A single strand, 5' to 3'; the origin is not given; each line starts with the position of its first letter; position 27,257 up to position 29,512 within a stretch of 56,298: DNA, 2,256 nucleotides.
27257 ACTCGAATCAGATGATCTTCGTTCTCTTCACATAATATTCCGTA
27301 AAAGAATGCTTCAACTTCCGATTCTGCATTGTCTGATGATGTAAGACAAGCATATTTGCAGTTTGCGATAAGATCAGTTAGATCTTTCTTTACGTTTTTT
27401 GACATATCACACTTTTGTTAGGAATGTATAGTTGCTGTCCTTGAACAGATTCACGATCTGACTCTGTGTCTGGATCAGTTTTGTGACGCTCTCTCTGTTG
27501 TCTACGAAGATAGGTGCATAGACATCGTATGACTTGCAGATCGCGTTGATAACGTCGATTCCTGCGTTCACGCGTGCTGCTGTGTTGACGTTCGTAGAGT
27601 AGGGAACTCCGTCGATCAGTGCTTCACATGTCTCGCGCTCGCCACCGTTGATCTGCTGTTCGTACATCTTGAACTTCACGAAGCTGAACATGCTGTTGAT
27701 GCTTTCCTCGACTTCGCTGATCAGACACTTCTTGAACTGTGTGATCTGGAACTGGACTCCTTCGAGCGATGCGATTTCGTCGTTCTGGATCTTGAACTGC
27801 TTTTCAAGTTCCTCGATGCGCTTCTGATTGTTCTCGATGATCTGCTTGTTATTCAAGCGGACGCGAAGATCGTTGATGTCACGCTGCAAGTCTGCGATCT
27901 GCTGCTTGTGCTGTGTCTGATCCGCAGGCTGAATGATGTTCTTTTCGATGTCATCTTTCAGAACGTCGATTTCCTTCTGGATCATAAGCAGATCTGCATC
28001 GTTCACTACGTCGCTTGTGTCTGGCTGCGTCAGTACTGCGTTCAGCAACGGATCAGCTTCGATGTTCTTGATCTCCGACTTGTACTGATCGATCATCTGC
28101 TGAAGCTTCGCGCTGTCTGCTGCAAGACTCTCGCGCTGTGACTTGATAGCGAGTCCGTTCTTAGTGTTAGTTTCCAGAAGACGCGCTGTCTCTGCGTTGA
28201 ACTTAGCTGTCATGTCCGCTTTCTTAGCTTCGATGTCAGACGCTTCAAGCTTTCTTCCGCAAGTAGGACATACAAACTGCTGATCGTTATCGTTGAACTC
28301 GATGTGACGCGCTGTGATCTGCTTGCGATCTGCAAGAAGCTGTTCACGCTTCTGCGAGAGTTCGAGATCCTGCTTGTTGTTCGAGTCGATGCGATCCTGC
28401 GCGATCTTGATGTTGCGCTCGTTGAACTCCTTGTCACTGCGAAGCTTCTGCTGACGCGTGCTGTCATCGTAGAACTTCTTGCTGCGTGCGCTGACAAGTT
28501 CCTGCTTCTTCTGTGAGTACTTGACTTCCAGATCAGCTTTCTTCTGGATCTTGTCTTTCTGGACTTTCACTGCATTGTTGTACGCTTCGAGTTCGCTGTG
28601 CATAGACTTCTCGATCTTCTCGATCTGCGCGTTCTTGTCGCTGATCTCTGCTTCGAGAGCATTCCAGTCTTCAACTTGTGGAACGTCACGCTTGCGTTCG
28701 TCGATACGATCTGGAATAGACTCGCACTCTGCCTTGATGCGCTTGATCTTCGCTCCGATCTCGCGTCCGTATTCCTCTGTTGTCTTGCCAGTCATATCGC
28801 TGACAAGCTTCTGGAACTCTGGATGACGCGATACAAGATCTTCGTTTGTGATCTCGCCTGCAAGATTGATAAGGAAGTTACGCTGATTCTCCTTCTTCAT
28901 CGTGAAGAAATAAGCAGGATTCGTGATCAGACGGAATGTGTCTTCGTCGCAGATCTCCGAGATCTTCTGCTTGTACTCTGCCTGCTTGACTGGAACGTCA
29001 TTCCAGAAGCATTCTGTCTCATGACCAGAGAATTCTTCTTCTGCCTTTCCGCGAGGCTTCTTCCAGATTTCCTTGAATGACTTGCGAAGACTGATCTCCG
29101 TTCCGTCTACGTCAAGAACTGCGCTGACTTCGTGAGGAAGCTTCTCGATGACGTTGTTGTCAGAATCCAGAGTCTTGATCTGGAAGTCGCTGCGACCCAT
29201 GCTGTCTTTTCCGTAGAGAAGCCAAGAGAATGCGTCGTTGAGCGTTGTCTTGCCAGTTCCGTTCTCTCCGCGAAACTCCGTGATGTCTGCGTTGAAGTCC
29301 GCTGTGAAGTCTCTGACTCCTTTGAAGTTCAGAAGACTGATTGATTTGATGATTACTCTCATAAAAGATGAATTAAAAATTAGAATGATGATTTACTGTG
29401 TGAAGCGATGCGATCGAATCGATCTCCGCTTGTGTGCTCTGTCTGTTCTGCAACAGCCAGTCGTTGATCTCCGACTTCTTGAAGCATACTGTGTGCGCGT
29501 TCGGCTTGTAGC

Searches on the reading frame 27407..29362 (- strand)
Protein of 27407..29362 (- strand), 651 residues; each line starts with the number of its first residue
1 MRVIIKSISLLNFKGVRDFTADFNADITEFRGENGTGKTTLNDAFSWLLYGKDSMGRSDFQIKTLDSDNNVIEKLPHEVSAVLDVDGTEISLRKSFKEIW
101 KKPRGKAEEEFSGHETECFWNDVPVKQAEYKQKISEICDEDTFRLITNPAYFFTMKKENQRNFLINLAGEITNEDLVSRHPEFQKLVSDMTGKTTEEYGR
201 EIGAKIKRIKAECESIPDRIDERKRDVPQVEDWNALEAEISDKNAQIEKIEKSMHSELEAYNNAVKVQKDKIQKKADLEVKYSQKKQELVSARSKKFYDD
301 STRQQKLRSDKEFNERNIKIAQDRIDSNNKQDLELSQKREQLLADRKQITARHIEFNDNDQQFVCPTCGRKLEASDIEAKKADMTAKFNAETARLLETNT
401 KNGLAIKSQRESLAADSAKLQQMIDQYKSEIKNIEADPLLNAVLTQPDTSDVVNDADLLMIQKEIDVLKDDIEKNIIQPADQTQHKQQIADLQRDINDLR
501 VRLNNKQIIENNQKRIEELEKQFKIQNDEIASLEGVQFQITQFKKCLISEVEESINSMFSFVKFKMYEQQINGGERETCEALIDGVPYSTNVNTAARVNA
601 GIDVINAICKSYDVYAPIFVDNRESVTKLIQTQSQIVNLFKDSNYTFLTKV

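Call 63: search_protein_families(library=phrogs, proteins=[window:27407-29362:-], max_evalue=0.00001)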
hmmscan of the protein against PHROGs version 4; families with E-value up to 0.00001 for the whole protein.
window:27407-29362:- (651 aa): 7 families
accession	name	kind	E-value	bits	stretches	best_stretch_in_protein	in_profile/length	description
phrog_10445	-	unknown function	1.3e-63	216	1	2-288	2-289/296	-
phrog_77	-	DNA, RNA and nucleotide metabolism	2.2e-61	209.5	1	2-639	295-924/967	SbcC-like subunit of palindrome specific endonuclease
phrog_21084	-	other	4.2e-48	165.1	1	266-642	5-385/396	recombinase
phrog_20188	-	DNA, RNA and nucleotide metabolism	7.5e-40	138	1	380-640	2-266/279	endonuclease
phrog_1499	-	unknown function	9.5e-26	92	1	1-643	1-399/427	-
phrog_25363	-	unknown function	3.1e-16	60.3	1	5-72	7-75/77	-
phrog_8323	-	unknown function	4.4e-07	29.8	1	3-84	49-135/623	-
